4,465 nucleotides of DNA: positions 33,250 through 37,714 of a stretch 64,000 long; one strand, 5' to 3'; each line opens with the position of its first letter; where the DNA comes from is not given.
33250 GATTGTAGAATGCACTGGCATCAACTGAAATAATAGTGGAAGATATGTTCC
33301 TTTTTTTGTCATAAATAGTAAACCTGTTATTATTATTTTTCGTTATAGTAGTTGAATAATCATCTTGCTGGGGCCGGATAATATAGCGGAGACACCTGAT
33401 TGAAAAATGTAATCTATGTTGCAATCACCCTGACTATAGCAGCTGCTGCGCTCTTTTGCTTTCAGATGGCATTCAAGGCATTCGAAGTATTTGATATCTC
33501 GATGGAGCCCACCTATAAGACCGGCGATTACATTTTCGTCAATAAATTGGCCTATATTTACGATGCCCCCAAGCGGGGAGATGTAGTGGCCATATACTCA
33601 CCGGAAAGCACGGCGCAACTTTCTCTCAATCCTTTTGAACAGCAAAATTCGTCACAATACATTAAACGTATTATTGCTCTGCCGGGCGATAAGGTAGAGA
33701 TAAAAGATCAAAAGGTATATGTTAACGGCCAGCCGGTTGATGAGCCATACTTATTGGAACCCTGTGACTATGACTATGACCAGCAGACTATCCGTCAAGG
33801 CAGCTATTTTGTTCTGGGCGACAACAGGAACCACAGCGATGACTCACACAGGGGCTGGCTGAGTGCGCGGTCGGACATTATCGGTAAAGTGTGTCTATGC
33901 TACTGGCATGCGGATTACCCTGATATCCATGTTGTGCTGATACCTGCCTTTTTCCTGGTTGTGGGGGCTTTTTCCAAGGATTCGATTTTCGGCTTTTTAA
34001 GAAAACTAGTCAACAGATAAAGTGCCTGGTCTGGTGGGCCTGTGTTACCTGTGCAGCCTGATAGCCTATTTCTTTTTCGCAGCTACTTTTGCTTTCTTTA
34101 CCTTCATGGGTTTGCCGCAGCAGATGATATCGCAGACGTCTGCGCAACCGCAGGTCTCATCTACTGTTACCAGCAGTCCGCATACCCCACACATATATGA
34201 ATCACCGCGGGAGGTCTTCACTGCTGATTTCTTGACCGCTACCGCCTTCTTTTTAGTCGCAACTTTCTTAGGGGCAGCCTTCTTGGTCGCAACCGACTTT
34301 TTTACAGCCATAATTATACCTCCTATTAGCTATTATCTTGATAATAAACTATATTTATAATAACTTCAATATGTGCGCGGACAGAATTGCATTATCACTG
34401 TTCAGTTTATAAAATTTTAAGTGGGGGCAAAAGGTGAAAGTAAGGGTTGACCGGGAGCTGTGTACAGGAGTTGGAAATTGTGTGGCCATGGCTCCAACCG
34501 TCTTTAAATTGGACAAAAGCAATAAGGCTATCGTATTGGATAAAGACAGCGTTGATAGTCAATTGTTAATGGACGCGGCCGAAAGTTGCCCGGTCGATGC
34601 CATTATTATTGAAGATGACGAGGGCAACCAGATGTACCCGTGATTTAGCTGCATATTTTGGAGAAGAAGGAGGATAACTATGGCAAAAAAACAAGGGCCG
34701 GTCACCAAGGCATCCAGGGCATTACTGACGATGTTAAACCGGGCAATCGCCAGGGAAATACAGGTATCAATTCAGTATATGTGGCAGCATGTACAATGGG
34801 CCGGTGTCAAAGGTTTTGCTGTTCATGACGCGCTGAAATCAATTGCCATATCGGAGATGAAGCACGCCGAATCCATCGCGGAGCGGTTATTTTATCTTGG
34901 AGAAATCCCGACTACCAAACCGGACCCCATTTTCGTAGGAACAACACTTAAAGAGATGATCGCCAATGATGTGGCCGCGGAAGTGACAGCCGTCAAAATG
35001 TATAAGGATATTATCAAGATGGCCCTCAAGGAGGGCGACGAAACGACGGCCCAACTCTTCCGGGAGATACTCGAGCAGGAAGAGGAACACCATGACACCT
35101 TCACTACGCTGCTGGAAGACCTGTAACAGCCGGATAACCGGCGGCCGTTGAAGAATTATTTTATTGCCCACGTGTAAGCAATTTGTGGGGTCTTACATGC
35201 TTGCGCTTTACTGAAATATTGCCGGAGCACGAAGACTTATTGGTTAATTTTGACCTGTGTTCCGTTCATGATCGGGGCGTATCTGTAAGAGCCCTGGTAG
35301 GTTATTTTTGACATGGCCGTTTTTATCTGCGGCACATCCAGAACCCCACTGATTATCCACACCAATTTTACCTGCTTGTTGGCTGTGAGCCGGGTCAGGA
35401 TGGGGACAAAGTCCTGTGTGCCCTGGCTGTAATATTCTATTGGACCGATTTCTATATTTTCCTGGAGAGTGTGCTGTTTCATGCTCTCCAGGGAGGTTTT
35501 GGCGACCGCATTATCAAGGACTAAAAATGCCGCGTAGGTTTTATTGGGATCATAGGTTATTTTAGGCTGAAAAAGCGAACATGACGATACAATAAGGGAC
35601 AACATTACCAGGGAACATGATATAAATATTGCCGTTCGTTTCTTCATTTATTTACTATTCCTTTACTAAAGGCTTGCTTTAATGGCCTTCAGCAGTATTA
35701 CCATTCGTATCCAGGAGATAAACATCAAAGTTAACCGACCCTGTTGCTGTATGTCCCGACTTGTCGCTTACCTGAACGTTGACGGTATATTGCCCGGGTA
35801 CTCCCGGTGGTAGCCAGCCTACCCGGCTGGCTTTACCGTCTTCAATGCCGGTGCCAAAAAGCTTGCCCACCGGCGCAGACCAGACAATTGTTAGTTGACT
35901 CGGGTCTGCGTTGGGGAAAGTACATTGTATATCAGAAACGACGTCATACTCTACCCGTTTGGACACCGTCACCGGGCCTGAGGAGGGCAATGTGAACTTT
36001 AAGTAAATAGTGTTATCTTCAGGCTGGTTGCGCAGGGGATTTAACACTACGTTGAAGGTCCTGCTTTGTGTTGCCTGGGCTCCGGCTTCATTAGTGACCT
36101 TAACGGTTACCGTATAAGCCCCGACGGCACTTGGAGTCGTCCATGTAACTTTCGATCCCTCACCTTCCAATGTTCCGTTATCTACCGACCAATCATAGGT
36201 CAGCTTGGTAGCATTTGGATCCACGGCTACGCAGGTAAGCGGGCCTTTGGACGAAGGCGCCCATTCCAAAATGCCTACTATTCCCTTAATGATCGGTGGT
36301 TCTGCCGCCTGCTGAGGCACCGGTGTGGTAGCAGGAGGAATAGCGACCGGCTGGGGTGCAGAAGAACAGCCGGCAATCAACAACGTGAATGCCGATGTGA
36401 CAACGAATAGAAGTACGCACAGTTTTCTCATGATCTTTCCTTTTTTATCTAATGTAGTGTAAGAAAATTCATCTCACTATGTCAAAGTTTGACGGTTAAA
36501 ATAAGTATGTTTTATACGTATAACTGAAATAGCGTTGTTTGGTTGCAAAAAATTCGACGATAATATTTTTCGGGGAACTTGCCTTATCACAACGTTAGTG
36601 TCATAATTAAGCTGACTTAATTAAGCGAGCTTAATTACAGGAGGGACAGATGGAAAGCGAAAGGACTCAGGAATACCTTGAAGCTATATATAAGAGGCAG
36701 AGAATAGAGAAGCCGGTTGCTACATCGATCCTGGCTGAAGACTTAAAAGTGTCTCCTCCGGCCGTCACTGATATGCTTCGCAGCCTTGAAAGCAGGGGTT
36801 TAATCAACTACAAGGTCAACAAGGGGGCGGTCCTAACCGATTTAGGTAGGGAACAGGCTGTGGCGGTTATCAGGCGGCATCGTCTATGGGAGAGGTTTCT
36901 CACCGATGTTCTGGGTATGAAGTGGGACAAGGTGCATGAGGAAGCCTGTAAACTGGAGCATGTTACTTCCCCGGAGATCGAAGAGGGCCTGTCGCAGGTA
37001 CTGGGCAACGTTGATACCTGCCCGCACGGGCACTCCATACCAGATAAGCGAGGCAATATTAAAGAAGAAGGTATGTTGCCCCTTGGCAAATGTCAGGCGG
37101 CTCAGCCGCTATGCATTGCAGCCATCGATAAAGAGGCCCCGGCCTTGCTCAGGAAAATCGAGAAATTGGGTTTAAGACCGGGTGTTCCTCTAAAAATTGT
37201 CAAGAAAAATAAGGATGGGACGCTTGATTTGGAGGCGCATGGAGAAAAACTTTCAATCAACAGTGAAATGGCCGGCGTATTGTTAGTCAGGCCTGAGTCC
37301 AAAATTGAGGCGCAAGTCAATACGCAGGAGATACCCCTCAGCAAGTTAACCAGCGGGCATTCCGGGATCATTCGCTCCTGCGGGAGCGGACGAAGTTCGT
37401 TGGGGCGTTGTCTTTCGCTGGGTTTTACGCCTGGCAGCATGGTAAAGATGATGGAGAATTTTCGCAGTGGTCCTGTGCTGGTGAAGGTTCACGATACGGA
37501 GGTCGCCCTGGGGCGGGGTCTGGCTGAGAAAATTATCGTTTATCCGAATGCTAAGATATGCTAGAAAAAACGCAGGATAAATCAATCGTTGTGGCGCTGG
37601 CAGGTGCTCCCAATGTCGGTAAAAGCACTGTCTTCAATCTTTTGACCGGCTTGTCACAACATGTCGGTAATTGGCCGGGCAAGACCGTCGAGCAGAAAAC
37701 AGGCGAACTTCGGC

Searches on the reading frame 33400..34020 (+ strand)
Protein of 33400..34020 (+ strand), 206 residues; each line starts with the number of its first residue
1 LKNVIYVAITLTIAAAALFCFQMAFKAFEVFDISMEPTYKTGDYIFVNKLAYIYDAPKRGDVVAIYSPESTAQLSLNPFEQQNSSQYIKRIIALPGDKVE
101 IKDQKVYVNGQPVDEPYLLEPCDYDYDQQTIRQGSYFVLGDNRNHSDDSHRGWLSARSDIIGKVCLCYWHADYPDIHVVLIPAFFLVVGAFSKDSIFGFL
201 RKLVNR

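Call 18: search_protein_families(library=pfam, proteins=[window:33400-34020:+], max_evalue=0.01)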
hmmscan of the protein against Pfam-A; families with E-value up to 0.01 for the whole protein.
window:33400-34020:+ (206 aa): 2 families
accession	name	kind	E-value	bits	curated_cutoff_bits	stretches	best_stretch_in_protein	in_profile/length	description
PF10502.14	Peptidase_S26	-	4.1e-42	144.4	22.9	1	6-169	4-168/168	Signal peptidase, peptidase S26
PF00717.28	Peptidase_S24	-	0.0043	17.2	23.3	0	27-65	37-71/116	Peptidase S24-like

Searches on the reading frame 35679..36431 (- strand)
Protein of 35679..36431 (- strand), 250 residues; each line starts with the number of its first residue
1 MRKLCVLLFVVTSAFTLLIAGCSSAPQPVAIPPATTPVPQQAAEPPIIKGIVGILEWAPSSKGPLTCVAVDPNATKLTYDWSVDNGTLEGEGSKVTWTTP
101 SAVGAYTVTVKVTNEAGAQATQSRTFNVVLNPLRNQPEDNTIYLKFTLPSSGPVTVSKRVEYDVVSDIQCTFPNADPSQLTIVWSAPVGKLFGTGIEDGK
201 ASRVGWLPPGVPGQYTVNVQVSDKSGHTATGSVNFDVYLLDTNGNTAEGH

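Call 18: search_protein_families(library=pfam, proteins=[window:35679-36431:-], max_evalue=0.01)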
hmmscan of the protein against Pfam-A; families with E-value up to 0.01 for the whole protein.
window:35679-36431:- (250 aa): 14 families
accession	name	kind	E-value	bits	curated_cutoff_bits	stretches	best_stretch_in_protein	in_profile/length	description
PF18911.6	PKD_4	-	7.2e-10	39.2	27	1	68-126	25-83/85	PKD domain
PF00801.26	PKD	-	9.2e-10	38.8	23.5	1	65-124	17-77/80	PKD domain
PF17963.7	Big_9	-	6.6e-09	37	23.6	1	69-126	25-88/89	Bacterial Ig domain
PF22352.2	K319L-like_PKD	-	8.3e-08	32.6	27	1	66-125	17-81/84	K319L-like, PKD domain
PF19077.6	Big_13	-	1.3e-07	32.5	27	1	71-127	37-99/102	Bacterial Ig-like domain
PF04234.18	CopC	-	2.6e-06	28.8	23.3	1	206-237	61-92/92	CopC domain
PF16403.11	Bact_surface_Ig-like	-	3.9e-06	27.3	27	1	101-128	44-71/71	Bacterial surface protein, Ig-like domain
PF05345.18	He_PIG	-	5.3e-05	24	24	0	91-128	57-95/96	Putative Ig domain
PF18981.6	InlK_D3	-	6.4e-05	23.4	25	0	102-122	48-68/75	Internalin K domain (D3/D4)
PF07495.19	Y_Y_Y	-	0.00029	21.1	26.6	0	212-235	37-62/65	Y_Y_Y domain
PF06832.18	BiPBP_C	-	0.0012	19.2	26.8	0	71-121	41-87/90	Penicillin-Binding Protein C-terminus Family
PF12245.14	Big_3_2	-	0.0013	19.3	23.3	0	199-230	81-112/122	Bacterial Ig-like domain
PF21602.3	GldM_3rd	-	0.0023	18.6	25.2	0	78-128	31-81/82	GldM third domain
PF08567.17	PH_TFIIH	-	0.0068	17.1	27.1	0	85-150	6-74/88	TFIIH p62 subunit, N-terminal domain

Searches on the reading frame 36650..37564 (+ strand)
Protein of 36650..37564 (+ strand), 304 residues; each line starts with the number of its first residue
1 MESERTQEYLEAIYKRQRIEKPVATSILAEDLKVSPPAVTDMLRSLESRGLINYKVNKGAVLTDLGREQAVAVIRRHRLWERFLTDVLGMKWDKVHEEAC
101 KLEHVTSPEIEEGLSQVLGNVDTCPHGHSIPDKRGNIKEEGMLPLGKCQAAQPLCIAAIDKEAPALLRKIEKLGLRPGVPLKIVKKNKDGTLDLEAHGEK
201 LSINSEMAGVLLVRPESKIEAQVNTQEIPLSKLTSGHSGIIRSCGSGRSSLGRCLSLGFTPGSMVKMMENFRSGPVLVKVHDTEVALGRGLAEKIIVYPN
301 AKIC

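Call 18: search_protein_families(library=pfam, proteins=[window:36650-37564:+], max_evalue=0.01)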
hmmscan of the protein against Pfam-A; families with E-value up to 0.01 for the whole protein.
window:36650-37564:+ (304 aa): 8 families
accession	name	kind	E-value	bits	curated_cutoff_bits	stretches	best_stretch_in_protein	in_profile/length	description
PF02742.21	Fe_dep_repr_C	-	3.6e-31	107.4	27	1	63-132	1-70/70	Iron dependent repressor, metal binding and dimerisation domain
PF04023.20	FeoA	-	1.1e-26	93.1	23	2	228-298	1-73/74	FeoA domain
PF01325.25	Fe_dep_repress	-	1.1e-14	54.8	26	1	3-60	3-60/60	Iron dependent repressor, N-terminal DNA binding domain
PF01047.28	MarR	-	9.6e-05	22.6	24.6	1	26-53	21-48/59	MarR family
PF13545.12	HTH_Crp_2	-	0.003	17.9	27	1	17-65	17-64/70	Crp-like helix-turn-helix domain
PF08461.16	HTH_12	-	0.0082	16.5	21.4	0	21-68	12-64/66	Ribonuclease R winged-helix domain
PF13412.12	HTH_24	-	0.0082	16.1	21.9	0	28-52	23-47/48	Winged helix-turn-helix DNA-binding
PF01022.26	HTH_5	-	0.009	16.3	22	0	28-54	21-47/47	Bacterial regulatory protein, arsR family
